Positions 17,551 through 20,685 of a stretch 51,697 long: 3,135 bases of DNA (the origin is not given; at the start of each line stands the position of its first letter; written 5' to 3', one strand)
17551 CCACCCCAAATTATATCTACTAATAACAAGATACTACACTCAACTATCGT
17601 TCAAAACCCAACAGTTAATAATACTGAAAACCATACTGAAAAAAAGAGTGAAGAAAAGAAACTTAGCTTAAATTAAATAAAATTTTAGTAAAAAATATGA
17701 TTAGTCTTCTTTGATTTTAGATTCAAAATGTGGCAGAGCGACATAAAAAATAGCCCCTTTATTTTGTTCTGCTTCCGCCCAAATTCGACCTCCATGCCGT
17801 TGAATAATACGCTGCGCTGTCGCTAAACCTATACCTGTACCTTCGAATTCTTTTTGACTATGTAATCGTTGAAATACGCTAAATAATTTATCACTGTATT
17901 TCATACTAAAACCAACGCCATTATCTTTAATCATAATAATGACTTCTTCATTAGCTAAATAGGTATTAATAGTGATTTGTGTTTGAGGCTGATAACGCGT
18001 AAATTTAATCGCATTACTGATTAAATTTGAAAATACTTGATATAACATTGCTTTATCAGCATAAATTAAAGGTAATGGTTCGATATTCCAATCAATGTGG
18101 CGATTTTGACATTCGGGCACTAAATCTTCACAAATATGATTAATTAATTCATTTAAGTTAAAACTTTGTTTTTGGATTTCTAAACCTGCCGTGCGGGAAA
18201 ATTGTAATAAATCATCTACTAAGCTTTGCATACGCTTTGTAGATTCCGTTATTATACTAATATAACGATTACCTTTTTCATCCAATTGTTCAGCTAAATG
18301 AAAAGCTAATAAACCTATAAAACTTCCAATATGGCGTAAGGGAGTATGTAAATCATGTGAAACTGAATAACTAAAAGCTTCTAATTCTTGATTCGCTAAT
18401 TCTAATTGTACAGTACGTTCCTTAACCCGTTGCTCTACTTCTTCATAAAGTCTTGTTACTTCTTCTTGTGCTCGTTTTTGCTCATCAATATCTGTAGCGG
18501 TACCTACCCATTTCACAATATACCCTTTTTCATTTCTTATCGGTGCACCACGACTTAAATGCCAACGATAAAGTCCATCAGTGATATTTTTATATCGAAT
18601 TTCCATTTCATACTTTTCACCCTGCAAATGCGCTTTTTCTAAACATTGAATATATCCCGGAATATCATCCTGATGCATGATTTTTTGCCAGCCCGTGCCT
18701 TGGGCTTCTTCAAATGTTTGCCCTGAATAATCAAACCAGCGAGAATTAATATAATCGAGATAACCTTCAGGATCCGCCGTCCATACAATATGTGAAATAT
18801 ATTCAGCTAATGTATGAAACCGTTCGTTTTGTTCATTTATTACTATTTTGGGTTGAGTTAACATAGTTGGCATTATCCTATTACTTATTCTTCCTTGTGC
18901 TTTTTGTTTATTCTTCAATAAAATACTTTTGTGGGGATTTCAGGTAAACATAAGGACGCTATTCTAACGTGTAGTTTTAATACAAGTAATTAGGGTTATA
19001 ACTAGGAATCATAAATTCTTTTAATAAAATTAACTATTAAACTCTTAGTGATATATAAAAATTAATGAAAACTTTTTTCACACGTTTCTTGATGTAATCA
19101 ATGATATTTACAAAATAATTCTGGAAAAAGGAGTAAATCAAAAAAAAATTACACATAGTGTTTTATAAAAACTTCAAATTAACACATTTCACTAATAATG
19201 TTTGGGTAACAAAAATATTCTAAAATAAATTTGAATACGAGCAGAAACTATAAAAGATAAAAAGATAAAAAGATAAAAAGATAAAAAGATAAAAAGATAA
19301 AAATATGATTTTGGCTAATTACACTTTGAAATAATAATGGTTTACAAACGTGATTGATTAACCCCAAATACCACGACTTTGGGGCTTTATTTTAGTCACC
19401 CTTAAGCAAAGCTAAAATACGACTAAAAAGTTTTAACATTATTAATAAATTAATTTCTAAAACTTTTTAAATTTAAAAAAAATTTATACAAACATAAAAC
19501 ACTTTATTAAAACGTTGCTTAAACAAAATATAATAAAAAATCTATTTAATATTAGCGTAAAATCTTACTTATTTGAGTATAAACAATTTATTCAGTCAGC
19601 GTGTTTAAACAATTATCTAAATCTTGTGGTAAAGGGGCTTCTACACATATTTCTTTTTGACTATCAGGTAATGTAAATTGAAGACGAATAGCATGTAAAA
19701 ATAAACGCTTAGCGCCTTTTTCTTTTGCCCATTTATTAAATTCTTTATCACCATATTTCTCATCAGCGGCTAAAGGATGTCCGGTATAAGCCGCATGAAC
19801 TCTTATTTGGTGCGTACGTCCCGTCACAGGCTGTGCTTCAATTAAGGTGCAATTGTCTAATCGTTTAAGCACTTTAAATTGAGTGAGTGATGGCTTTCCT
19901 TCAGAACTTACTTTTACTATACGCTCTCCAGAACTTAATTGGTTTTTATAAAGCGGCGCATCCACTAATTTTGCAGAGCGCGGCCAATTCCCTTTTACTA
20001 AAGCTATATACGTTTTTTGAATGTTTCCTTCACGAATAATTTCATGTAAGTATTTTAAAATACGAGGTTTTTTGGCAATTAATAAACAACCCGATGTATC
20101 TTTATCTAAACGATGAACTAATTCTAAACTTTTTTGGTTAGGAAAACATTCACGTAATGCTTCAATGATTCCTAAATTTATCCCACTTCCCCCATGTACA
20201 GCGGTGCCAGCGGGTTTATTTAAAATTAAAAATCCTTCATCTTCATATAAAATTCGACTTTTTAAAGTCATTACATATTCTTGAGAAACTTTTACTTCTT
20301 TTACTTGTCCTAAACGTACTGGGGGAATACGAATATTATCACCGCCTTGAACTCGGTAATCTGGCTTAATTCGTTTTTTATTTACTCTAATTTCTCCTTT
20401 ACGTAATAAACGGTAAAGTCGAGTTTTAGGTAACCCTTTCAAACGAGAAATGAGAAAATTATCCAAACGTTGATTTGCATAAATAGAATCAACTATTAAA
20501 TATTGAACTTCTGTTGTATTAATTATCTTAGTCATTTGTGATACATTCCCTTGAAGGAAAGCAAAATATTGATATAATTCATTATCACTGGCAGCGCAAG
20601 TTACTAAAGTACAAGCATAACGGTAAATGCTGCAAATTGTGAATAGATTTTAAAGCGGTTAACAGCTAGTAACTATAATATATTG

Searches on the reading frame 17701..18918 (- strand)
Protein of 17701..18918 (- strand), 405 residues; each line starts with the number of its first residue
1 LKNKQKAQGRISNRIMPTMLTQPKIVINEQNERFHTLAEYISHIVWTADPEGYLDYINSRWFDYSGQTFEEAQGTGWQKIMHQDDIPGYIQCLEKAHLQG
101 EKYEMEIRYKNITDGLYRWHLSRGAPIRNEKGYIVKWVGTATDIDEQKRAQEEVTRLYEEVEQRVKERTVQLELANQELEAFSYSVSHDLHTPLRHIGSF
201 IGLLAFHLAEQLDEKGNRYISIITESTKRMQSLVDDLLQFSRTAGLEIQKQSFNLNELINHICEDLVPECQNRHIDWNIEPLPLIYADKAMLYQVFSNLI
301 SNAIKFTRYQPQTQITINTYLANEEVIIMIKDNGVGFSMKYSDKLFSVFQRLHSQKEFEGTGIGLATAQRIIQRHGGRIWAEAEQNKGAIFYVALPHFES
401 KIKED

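Call 110: search_protein_families(library=pfam, proteins=[window:17701-18918:-], max_evalue=0.0001)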
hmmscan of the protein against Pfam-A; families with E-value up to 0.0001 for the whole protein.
window:17701-18918:- (405 aa): 5 families
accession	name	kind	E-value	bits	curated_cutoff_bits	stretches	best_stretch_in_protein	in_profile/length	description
PF02518.31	HATPase_c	-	1.5e-24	87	26.4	1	288-396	2-108/111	Histidine kinase-, DNA gyrase B-, and HSP90-like ATPase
PF08447.18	PAS_3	-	5.3e-15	55.9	25.6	1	56-141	3-89/89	PAS fold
PF00512.31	HisKA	-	3.1e-12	46.8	26.9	1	180-242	3-62/66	His Kinase A (phospho-acceptor) domain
PF08448.16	PAS_4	-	9.1e-08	32.8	23.1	1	47-149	10-110/110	PAS fold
PF14501.12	HATPase_c_5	-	2.1e-06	28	22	1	292-386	6-93/102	GHKL domain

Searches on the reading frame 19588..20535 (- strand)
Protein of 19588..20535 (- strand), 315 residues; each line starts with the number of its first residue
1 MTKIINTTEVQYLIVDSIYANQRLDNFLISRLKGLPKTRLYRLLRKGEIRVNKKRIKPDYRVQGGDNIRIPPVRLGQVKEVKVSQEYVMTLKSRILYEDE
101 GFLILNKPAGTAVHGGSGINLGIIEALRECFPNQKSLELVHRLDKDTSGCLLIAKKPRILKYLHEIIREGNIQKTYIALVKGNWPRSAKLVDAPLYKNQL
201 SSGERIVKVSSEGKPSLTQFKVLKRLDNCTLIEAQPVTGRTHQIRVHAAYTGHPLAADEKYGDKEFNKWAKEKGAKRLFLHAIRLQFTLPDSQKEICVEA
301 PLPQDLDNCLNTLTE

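Call 110: search_protein_families(library=pfam, proteins=[window:19588-20535:-], max_evalue=0.0001)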
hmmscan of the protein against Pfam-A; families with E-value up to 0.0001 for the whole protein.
window:19588-20535:- (315 aa): 2 families
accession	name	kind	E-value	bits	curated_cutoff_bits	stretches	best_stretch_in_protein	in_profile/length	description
PF00849.27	PseudoU_synth_2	-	8e-31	107.8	26.8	1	102-249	2-151/152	RNA pseudouridylate synthase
PF01479.30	S4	-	7e-10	38.9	22.8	1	22-68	1-48/48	S4 domain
